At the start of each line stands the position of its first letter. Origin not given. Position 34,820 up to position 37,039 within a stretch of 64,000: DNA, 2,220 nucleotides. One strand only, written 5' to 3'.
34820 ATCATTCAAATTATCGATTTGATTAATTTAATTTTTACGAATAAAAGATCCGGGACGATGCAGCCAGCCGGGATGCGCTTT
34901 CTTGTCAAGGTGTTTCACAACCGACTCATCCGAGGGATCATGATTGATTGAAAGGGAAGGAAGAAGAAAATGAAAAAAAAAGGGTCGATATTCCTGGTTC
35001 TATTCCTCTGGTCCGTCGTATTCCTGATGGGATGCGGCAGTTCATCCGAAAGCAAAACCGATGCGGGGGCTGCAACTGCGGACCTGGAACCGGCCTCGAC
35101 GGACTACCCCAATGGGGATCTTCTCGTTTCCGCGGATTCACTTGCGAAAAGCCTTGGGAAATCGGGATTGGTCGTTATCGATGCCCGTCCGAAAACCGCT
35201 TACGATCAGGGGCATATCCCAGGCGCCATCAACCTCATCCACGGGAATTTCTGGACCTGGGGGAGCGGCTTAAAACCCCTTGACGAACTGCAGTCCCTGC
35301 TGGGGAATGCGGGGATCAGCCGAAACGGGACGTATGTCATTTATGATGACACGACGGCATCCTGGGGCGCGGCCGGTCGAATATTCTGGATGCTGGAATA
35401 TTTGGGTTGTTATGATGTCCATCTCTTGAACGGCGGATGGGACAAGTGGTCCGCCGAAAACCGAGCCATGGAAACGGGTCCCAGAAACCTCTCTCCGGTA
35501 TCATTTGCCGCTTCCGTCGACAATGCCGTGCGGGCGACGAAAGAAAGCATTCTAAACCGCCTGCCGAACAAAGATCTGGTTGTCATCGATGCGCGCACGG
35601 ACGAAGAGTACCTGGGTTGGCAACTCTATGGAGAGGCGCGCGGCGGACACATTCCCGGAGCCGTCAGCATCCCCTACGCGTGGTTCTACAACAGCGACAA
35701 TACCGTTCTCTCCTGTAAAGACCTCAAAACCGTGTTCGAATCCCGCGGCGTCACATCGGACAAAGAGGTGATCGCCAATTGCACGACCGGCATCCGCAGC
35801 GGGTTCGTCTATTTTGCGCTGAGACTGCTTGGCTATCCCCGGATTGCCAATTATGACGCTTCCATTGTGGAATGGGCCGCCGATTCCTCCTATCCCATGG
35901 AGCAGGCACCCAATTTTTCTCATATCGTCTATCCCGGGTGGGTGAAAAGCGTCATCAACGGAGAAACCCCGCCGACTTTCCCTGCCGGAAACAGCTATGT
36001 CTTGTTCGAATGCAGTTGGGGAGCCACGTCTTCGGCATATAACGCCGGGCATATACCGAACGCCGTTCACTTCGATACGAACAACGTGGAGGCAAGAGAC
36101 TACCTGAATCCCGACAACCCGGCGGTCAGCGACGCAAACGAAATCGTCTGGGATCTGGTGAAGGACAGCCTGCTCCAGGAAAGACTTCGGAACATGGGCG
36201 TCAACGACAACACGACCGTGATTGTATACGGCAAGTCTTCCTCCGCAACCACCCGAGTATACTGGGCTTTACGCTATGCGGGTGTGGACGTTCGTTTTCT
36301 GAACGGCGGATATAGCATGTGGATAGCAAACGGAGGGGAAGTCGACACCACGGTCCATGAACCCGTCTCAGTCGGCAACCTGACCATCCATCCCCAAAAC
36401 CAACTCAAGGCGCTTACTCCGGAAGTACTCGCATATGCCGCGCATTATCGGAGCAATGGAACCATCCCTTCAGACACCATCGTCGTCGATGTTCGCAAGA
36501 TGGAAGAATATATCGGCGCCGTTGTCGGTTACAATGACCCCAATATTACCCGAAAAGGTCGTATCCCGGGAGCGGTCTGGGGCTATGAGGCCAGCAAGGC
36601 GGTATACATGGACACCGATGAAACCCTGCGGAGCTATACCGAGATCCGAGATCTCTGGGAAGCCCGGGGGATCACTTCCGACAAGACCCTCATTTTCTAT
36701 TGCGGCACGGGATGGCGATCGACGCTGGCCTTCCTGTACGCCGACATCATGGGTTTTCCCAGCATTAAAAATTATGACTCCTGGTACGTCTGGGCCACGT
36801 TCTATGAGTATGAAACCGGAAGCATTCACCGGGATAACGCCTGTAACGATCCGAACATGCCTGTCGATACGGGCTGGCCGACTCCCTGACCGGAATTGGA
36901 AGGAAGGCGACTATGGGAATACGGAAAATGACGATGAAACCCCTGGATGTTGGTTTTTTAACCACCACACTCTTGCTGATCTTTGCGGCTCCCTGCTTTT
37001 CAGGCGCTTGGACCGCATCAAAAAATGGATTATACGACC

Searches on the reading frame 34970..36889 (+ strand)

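Call 71: search_protein_families(library=pfam, proteins=[window:34970-36889:+], max_evalue=0.00001)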
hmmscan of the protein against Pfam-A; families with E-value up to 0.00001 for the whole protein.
window:34970-36889:+ (639 aa): 1 family
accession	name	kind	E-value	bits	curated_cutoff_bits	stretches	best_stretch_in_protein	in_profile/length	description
PF00581.25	Rhodanese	-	1.7e-62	208.6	22.2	4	54-163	1-102/102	Rhodanese-like domain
